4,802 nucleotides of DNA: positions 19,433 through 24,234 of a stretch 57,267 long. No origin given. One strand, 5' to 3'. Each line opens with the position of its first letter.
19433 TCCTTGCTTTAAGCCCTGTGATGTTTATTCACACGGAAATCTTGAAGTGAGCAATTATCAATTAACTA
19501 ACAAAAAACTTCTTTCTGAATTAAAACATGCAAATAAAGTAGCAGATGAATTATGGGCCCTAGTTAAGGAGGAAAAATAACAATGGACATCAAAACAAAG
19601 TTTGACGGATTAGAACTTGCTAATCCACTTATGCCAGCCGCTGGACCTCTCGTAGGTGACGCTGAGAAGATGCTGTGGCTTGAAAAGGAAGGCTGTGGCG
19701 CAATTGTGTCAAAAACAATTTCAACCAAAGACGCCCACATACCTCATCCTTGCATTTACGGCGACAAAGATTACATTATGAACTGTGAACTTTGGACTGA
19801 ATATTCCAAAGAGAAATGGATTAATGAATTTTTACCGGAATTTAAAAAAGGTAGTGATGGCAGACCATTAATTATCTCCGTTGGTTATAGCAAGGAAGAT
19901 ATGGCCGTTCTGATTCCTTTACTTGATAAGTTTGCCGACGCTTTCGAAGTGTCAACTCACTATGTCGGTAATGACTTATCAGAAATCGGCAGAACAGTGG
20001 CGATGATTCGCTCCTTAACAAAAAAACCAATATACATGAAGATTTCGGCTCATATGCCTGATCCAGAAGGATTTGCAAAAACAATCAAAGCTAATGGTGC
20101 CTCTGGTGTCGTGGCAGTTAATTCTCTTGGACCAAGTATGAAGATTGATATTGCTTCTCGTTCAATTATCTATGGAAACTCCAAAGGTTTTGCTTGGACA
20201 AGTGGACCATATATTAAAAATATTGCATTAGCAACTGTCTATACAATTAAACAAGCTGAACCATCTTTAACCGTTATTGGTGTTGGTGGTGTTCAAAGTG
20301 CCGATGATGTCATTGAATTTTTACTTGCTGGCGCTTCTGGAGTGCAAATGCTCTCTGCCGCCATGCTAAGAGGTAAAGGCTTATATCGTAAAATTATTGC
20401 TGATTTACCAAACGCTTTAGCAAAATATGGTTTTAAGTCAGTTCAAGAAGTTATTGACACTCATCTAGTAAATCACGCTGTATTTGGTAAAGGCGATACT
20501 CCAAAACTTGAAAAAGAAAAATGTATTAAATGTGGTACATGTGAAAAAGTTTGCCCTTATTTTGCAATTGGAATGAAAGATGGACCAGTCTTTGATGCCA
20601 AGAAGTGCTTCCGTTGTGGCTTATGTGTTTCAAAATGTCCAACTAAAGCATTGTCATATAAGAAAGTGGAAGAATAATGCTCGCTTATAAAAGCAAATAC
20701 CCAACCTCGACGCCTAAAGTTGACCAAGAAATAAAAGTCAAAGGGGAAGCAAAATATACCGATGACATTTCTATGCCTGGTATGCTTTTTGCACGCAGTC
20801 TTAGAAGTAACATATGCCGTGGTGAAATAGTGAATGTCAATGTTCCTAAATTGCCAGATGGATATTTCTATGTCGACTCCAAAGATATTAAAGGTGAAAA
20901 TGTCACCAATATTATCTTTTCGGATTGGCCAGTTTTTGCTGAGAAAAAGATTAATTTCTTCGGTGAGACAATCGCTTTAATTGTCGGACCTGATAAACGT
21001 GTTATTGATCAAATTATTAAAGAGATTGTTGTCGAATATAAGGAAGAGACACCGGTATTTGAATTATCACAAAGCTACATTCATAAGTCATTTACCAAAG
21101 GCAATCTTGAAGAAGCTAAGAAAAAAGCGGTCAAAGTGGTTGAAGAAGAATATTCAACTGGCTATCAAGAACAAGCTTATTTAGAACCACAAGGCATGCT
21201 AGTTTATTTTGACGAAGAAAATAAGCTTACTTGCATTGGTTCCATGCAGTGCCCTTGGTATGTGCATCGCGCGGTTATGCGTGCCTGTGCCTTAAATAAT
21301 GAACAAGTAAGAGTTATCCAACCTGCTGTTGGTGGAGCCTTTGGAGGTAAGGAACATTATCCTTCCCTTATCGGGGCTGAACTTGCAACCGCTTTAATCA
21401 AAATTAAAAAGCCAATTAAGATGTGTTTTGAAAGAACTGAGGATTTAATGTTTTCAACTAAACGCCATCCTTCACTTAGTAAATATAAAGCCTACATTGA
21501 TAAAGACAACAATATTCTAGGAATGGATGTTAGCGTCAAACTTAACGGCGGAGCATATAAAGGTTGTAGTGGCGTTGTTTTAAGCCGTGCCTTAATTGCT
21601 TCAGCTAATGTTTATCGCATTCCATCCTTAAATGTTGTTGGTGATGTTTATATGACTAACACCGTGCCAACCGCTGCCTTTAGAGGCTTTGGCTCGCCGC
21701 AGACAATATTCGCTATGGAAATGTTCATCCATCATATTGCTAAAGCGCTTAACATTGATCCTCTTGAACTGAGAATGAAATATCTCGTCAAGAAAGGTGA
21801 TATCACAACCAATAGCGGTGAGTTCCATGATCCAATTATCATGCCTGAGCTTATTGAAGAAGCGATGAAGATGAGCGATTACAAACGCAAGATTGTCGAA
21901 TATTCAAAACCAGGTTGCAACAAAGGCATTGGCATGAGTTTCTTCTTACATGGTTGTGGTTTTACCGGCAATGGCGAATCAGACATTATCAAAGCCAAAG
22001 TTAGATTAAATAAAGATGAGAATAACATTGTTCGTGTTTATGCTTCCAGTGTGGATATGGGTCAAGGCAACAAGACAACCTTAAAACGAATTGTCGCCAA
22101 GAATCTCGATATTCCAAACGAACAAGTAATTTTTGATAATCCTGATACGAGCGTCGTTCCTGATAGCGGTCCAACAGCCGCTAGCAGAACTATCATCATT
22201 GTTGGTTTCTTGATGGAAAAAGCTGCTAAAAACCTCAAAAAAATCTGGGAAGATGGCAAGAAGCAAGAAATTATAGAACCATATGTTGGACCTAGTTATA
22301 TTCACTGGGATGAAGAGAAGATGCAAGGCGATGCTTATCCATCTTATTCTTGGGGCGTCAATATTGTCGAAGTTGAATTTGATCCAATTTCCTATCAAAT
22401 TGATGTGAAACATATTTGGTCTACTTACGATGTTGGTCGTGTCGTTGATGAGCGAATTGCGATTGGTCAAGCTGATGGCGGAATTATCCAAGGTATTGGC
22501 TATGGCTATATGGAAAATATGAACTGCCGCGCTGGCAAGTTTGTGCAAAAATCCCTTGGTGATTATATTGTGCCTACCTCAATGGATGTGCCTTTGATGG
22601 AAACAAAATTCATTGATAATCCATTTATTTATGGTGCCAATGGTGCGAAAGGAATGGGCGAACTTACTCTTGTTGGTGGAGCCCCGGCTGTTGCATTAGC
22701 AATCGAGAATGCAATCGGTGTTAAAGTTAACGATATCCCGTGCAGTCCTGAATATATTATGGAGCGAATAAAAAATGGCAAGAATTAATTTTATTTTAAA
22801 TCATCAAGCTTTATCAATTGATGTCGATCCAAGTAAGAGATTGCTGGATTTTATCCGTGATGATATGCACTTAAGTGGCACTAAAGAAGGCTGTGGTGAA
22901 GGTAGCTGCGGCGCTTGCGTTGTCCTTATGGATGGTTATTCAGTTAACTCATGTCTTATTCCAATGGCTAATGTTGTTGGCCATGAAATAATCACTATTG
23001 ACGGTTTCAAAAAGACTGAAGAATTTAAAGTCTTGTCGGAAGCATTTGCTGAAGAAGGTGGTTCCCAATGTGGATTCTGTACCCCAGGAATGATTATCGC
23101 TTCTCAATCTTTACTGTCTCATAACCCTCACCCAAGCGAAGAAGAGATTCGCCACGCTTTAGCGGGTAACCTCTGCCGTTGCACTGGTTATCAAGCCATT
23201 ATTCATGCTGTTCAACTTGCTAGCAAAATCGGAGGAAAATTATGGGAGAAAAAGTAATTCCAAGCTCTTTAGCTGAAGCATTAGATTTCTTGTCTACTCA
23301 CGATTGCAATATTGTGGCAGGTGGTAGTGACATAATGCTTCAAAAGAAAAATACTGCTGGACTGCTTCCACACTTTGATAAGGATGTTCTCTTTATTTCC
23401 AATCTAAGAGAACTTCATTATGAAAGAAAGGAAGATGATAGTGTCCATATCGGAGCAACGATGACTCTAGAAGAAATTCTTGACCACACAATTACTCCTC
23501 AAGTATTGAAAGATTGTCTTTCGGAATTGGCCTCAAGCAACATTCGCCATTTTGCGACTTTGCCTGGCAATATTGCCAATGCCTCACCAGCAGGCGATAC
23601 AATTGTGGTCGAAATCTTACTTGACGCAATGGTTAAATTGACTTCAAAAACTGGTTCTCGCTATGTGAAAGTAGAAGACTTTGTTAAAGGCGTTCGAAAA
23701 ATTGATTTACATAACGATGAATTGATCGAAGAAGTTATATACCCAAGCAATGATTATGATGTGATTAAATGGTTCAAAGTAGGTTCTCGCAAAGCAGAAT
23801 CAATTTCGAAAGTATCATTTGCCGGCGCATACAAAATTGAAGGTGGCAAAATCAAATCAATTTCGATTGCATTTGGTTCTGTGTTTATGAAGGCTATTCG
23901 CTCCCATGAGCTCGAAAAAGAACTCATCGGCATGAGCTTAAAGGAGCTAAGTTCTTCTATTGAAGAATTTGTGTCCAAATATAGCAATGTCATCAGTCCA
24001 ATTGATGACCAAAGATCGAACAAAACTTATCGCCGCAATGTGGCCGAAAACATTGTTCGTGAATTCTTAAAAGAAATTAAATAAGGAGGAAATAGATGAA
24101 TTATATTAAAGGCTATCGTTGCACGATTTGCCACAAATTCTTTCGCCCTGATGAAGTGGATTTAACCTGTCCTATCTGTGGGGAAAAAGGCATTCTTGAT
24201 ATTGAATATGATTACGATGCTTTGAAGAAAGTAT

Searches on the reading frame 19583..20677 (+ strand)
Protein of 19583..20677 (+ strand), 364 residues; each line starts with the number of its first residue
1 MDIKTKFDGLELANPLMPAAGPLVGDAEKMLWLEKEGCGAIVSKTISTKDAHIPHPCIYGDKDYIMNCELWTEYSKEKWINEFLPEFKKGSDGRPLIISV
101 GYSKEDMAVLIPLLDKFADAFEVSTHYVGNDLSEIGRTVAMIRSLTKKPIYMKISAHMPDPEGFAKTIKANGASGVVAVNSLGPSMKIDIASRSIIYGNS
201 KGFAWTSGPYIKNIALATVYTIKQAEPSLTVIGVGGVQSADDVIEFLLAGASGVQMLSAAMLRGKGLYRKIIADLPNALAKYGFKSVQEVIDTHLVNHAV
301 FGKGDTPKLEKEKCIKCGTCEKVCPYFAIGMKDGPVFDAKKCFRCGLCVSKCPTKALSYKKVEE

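Call 6: search_protein_families(library=ncbifam, proteins=[window:19583-20677:+])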
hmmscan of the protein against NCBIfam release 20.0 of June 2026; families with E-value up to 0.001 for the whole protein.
window:19583-20677:+ (364 aa): 79 families (the best 25 are shown)
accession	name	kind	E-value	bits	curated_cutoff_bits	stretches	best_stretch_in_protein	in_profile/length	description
NF005574.0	PRK07259.1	equivalog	5.6e-44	150.3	269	1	2-292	4-300/304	dihydroorotate dehydrogenase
TIGR01037.2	pyrD_sub1_fam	subfamily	9.4e-43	146.4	270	1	4-292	2-297/300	dihydroorotate dehydrogenase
NF006183.0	PRK08318.1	equivalog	7.9e-32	110.5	335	1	2-362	3-400/422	NAD-dependent dihydropyrimidine dehydrogenase subunit PreA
NF041011.1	dihydoor_dh_Arch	equivalog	1.1e-26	93.6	330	1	6-292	2-285/289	dihydroorotate dehydrogenase PyrD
NF002702.0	PRK02506.1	equivalog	9.3e-25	87.4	301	1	1-290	2-305/313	dihydroorotate oxidase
NF005741.0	PRK07565.1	subfamily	7e-23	81.2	303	1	1-292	2-304/335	dihydroorotate dehydrogenase-like protein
NF038196.1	ferrodoxin_EFR1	subfamily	2.6e-15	57.1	75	1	308-362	181-234/242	EFR1 family ferrodoxin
NF003652.0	PRK05286.2-5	equivalog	6.4e-15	55.2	267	1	132-287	198-352/353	quinone-dependent dihydroorotate dehydrogenase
NF003645.0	PRK05286.1-2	equivalog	1.5e-14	53.6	366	1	145-295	208-355/359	quinone-dependent dihydroorotate dehydrogenase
NF003650.0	PRK05286.2-3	equivalog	2.8e-14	52.8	477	1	135-293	224-387/393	quinone-dependent dihydroorotate dehydrogenase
TIGR01036.1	pyrD_sub2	equivalog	1.3e-12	47.2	200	1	132-293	195-353/356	dihydroorotate dehydrogenase (quinone)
NF003649.0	PRK05286.2-2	equivalog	1.6e-12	47.1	505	1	138-293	199-348/351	quinone-dependent dihydroorotate dehydrogenase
NF003647.0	PRK05286.1-5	equivalog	3.2e-11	42.7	619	1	210-292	270-351/354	quinone-dependent dihydroorotate dehydrogenase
NF003648.0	PRK05286.2-1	equivalog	3.9e-11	42.4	433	1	139-294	200-355/360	quinone-dependent dihydroorotate dehydrogenase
NF058577.1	FdxA_fam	equivalog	9.2e-11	41.8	65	1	312-356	7-52/52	4Fe-4S ferredoxin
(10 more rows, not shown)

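Call 7: search_protein_families(library=pfam, proteins=[window:19583-20677:+])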
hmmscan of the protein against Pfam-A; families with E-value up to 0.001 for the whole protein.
window:19583-20677:+ (364 aa): 14 families
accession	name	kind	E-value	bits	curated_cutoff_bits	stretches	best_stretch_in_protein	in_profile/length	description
PF01180.27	DHO_dh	-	2.6e-29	102.8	27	1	4-279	3-291/291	Dihydroorotate dehydrogenase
PF00037.32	Fer4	-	2e-14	53.1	21.1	2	310-329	4-23/24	4Fe-4S binding domain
PF12797.12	Fer4_2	-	2.3e-10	40.1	24.5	2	307-326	3-22/22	4Fe-4S binding domain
PF12838.12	Fer4_7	-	6.7e-10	39.7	27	1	313-356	1-52/52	4Fe-4S dicluster domain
PF12837.12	Fer4_6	-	1.5e-09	37.8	25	1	311-326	6-21/24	4Fe-4S binding domain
PF13187.11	Fer4_9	-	2.9e-09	37.2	27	1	313-356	1-51/52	4Fe-4S dicluster domain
PF13237.11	Fer4_10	-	1.2e-08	35.2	25.5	2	308-353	3-53/53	4Fe-4S dicluster domain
PF13484.11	Fer4_16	-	1.7e-07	32.4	30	0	313-343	1-30/66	4Fe-4S double cluster binding domain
PF14697.11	Fer4_21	-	2.3e-07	31.3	35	1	309-355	3-55/59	4Fe-4S dicluster domain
PF13183.11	Fer4_8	-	3.9e-07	31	27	0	312-327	3-18/68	4Fe-4S dicluster domain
PF12800.12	Fer4_4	-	1.2e-06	28.8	24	0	312-326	2-16/17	4Fe-4S binding domain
PF25160.1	LdpA_Fe-S-bd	-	0.0001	22.4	27.6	1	320-358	9-44/49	LdpA Fe-S cluster-binding domain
PF13746.11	Fer4_18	-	0.00018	22.1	27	1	279-354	26-97/114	4Fe-4S dicluster domain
PF13534.11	Fer4_17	-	0.00038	21.4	22.2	0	310-326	42-58/61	4Fe-4S dicluster domain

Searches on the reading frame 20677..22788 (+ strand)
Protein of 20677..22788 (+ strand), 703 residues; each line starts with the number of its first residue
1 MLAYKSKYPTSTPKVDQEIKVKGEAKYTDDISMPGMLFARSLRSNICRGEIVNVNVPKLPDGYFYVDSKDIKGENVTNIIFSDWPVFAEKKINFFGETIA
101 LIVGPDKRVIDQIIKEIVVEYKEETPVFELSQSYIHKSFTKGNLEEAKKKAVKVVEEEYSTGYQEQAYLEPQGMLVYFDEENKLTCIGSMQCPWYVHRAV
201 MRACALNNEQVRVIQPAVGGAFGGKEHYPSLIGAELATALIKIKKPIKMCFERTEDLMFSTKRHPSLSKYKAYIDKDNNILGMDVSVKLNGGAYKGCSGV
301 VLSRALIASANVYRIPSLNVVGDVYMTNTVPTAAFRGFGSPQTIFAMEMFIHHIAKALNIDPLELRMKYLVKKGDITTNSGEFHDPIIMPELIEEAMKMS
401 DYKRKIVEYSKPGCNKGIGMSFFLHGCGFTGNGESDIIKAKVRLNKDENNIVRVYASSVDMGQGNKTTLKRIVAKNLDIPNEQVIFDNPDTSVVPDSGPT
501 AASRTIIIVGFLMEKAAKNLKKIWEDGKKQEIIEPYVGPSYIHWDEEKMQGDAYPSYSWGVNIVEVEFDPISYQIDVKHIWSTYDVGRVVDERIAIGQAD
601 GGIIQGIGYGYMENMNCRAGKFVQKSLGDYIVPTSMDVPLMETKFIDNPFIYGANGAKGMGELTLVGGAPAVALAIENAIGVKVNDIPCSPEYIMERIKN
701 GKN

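Call 6: search_protein_families(library=ncbifam, proteins=[window:20677-22788:+])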
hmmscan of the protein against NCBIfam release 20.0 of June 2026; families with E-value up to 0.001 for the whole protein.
window:20677-22788:+ (703 aa): 13 families
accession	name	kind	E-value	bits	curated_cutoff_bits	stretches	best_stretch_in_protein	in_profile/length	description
NF043082.1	XdhA_XDHase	equivalog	3.9e-105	352.6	780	3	89-522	95-543/758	xanthine dehydrogenase subunit XdhA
NF007426.0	PRK09970.1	equivalog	3.1e-98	329.7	916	3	89-522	100-546/761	xanthine dehydrogenase molybdenum-binding subunit XdhA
TIGR03196.1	pucD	equivalog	3.6e-98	329.8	783.65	2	15-520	10-538/763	xanthine dehydrogenase subunit D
TIGR03311.1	Se_dep_XDH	equivalog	6.3e-93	312.3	830.45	1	10-675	164-827/848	selenium-dependent xanthine dehydrogenase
NF041018.1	glyceraldDH_alpha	equivalog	1.2e-89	301.7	790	2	15-521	10-540/741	glyceraldehyde dehydrogenase subunit alpha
NF045668.1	pterin_aldehy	equivalog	1.5e-88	297.9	1100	1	9-698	176-904/905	molybdopterin-dependent aldehyde oxidoreductase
TIGR03194.1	4hydrxCoA_A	equivalog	4.8e-88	296.4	994.55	2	12-523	1-528/746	4-hydroxybenzoyl-CoA reductase subunit alpha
TIGR02965.1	xanthine_xdhB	equivalog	8.8e-87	292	849.5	2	18-522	11-530/758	xanthine dehydrogenase molybdopterin binding subunit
NF040766.1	CODH_aero_grp5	exception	9.5e-62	209.3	950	2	17-522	14-551/785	aerobic carbon-monoxide dehydrogenase large subunit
TIGR02416.1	CO_dehy_Mo_lg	equivalog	6.2e-54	183.4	991.15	3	155-521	175-557/770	aerobic carbon-monoxide dehydrogenase large subunit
TIGR02969.1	mam_aldehyde_ox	subfamily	5.8e-51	173.1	1912.3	1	22-680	590-1279/1330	aldehyde oxidase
NF041671.1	peri_hyde_PaoC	equivalog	4.2e-49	167.6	1180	2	11-491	21-501/735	aldehyde oxidoreductase molybdenum-binding subunit PaoC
TIGR03313.1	Se_sel_red_Mo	hypoth_equivalog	4.5e-48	163.6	1101.9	2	142-524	362-746/951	molybdopterin-dependent oxidoreductase Mo/Fe-S-binding subunit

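Call 7: search_protein_families(library=pfam, proteins=[window:20677-22788:+])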
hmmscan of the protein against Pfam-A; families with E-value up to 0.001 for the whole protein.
window:20677-22788:+ (703 aa): 3 families
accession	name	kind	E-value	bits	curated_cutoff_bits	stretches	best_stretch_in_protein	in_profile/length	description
PF02738.23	MoCoBD_1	-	2.4e-71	240.1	27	1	133-368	8-242/244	Molybdopterin cofactor-binding domain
PF20256.3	MoCoBD_2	-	3.4e-49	168.3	27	2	543-639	186-283/283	Molybdopterin cofactor-binding domain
PF01315.27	Ald_Xan_dh_C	-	1.5e-15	57.9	31.3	1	23-124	2-109/110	Aldehyde oxidase and xanthine dehydrogenase, a/b hammerhead domain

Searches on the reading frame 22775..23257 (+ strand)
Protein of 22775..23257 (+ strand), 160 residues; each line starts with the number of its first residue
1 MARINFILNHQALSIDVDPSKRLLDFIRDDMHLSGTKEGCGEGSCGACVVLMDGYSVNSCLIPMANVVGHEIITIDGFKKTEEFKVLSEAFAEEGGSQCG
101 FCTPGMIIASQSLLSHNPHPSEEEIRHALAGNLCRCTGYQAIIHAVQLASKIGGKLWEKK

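Call 6: search_protein_families(library=ncbifam, proteins=[window:22775-23257:+])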
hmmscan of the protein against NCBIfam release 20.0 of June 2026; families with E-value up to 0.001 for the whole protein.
window:22775-23257:+ (160 aa): 11 families
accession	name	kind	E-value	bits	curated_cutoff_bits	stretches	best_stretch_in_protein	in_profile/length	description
TIGR03311.1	Se_dep_XDH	equivalog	1e-52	179.4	830.45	1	5-152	2-146/848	selenium-dependent xanthine dehydrogenase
TIGR03198.1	pucE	equivalog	3e-52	176.1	254.3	1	3-149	3-148/151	xanthine dehydrogenase subunit E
NF041020.1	glyceraldDH_gamma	equivalog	5e-51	172.5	290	1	3-151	12-160/164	glyceraldehyde dehydrogenase subunit gamma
NF043084.2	XdhC_XDHase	equivalog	4.8e-47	159.2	217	1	3-149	2-149/151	xanthine dehydrogenase subunit XdhC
TIGR03193.1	4hydroxCoAred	equivalog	5.2e-47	159.5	257.8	1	19-149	17-147/148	4-hydroxybenzoyl-CoA reductase subunit gamma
TIGR02963.1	xanthine_xdhA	equivalog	1.2e-45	156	467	1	4-151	1-159/468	xanthine dehydrogenase small subunit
NF045668.1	pterin_aldehy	equivalog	1.3e-43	149.3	1100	1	6-152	5-154/905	molybdopterin-dependent aldehyde oxidoreductase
NF007387.0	PRK09908.1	equivalog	2.8e-41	140.6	212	1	4-151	9-157/159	xanthine dehydrogenase iron sulfur-binding subunit XdhC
NF008514.0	PRK11433.1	equivalog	1.7e-34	119.3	322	1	2-148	51-212/218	aldehyde dehydrogenase iron-sulfur subunit PaoA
TIGR02969.1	mam_aldehyde_ox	subfamily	1.4e-33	115.5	1912.3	1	10-152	10-163/1330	aldehyde oxidase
TIGR03313.1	Se_sel_red_Mo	hypoth_equivalog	2.5e-12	45.3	1101.9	1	27-151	22-146/951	molybdopterin-dependent oxidoreductase Mo/Fe-S-binding subunit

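Call 7: search_protein_families(library=pfam, proteins=[window:22775-23257:+])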
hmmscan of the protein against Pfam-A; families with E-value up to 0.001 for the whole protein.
window:22775-23257:+ (160 aa): 3 families
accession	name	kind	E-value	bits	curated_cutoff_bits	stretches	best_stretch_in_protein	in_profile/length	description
PF01799.25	Fer2_2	-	3.8e-30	104.3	30.3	1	74-147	1-75/75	[2Fe-2S] binding domain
PF00111.32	Fer2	-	3.4e-07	30.5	21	1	8-54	3-49/77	2Fe-2S iron-sulfur cluster binding domain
PF13085.11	Fer2_3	-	7.9e-05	23.1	27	1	37-81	49-92/107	2Fe-2S iron-sulfur cluster binding domain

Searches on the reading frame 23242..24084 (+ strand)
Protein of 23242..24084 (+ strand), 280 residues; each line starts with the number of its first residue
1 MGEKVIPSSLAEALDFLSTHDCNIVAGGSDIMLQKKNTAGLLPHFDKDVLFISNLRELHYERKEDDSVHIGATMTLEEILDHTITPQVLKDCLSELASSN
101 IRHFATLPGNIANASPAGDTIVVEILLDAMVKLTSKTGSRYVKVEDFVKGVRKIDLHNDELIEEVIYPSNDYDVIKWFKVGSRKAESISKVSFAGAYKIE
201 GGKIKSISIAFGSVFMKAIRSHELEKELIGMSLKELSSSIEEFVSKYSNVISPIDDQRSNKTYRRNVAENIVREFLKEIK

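Call 6: search_protein_families(library=ncbifam, proteins=[window:23242-24084:+])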
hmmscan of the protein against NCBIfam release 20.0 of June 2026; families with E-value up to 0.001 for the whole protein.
window:23242-24084:+ (280 aa): 8 families
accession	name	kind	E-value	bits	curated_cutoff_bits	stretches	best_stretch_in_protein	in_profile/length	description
NF041019.1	glyceraldDH_beta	equivalog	1.1e-46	159.3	350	1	5-278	9-279/280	glyceraldehyde dehydrogenase subunit beta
NF043083.1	XdhB_XDHase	equivalog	3e-41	141.5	310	1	7-278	10-282/289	xanthine dehydrogenase subunit XdhB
TIGR02963.1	xanthine_xdhA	equivalog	3.1e-41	141.5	467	1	5-276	196-465/468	xanthine dehydrogenase small subunit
NF007427.0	PRK09971.1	equivalog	1e-39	136.5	287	1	7-278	10-282/292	xanthine dehydrogenase FAD-binding subunit XdhB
TIGR03199.1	pucC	equivalog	5.2e-19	68.5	306.05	1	7-272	1-262/264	xanthine dehydrogenase subunit C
TIGR03312.1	Se_sel_red_FAD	hypoth_equivalog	1.5e-15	57.1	241.5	1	7-278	7-249/257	molybdopterin-dependent oxidoreductase FAD-binding subunit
TIGR03195.1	4hydrxCoA_B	equivalog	1.4e-12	47.4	404.55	2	117-277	158-317/321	4-hydroxybenzoyl-CoA reductase subunit beta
TIGR02969.1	mam_aldehyde_ox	subfamily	5.5e-08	30.7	1912.3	1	85-235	329-483/1330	aldehyde oxidase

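Call 7: search_protein_families(library=pfam, proteins=[window:23242-24084:+])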
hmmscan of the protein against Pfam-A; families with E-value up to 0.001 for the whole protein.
window:23242-24084:+ (280 aa): 2 families
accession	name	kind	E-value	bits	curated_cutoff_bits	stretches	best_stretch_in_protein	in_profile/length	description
PF00941.27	FAD_binding_5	-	2.9e-33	115.5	27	1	5-169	6-169/170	FAD binding domain in molybdopterin dehydrogenase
PF03450.22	CO_deh_flav_C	-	3.9e-17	62.7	25.5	1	178-278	3-101/102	CO dehydrogenase flavoprotein C-terminal domain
